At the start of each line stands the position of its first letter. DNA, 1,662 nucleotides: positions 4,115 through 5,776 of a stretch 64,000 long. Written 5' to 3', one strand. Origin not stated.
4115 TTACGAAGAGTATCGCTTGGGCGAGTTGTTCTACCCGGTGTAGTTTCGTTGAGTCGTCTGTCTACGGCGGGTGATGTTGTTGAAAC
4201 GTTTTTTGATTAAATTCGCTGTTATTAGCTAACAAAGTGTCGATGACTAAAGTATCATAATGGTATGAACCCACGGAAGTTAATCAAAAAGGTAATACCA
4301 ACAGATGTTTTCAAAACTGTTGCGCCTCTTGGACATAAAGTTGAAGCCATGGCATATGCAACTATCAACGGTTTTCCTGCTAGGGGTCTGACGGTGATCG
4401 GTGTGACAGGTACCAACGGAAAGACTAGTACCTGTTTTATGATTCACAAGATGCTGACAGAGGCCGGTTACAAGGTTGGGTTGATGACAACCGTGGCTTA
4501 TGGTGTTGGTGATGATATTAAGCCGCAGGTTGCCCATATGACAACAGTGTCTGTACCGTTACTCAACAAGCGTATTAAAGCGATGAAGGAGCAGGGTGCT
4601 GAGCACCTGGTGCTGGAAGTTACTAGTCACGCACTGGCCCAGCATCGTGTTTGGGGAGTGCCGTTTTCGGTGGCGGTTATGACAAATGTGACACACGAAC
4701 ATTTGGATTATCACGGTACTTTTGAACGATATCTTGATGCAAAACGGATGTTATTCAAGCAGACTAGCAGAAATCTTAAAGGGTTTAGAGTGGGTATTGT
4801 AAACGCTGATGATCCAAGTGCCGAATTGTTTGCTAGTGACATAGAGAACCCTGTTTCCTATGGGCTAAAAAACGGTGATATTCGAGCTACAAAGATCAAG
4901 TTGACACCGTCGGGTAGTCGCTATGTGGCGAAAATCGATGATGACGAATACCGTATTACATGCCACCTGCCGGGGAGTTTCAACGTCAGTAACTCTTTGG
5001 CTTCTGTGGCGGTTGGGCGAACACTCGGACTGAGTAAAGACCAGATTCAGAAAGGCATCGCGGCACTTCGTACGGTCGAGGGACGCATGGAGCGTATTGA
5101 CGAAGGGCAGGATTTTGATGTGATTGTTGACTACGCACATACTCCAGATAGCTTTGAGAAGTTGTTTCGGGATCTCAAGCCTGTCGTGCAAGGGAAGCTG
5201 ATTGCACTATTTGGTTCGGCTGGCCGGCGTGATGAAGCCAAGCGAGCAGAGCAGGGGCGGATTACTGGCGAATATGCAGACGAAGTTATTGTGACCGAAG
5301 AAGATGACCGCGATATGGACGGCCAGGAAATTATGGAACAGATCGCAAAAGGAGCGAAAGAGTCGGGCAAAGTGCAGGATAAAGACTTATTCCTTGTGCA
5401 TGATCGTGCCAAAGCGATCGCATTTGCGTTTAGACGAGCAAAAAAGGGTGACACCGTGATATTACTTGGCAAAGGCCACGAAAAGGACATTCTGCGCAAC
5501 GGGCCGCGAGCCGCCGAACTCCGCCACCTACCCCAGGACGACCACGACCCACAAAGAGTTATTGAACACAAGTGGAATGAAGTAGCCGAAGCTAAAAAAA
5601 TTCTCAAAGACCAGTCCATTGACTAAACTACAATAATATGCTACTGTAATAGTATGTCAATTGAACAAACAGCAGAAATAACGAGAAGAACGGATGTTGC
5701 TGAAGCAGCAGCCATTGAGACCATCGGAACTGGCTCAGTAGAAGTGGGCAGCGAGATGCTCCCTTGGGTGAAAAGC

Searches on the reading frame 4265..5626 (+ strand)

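Call 83: search_protein_families(library=pfam, proteins=[window:4265-5626:+], max_evalue=0.00001)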
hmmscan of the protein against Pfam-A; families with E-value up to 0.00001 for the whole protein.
window:4265-5626:+ (453 aa): 2 families
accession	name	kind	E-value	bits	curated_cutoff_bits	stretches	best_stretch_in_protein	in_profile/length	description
PF08245.18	Mur_ligase_M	-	8.8e-50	169.9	24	1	47-250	1-199/200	Mur ligase middle domain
PF02875.26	Mur_ligase_C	-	1.2e-28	100.9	28.4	1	273-404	1-127/127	Mur ligase, glutamate ligase domain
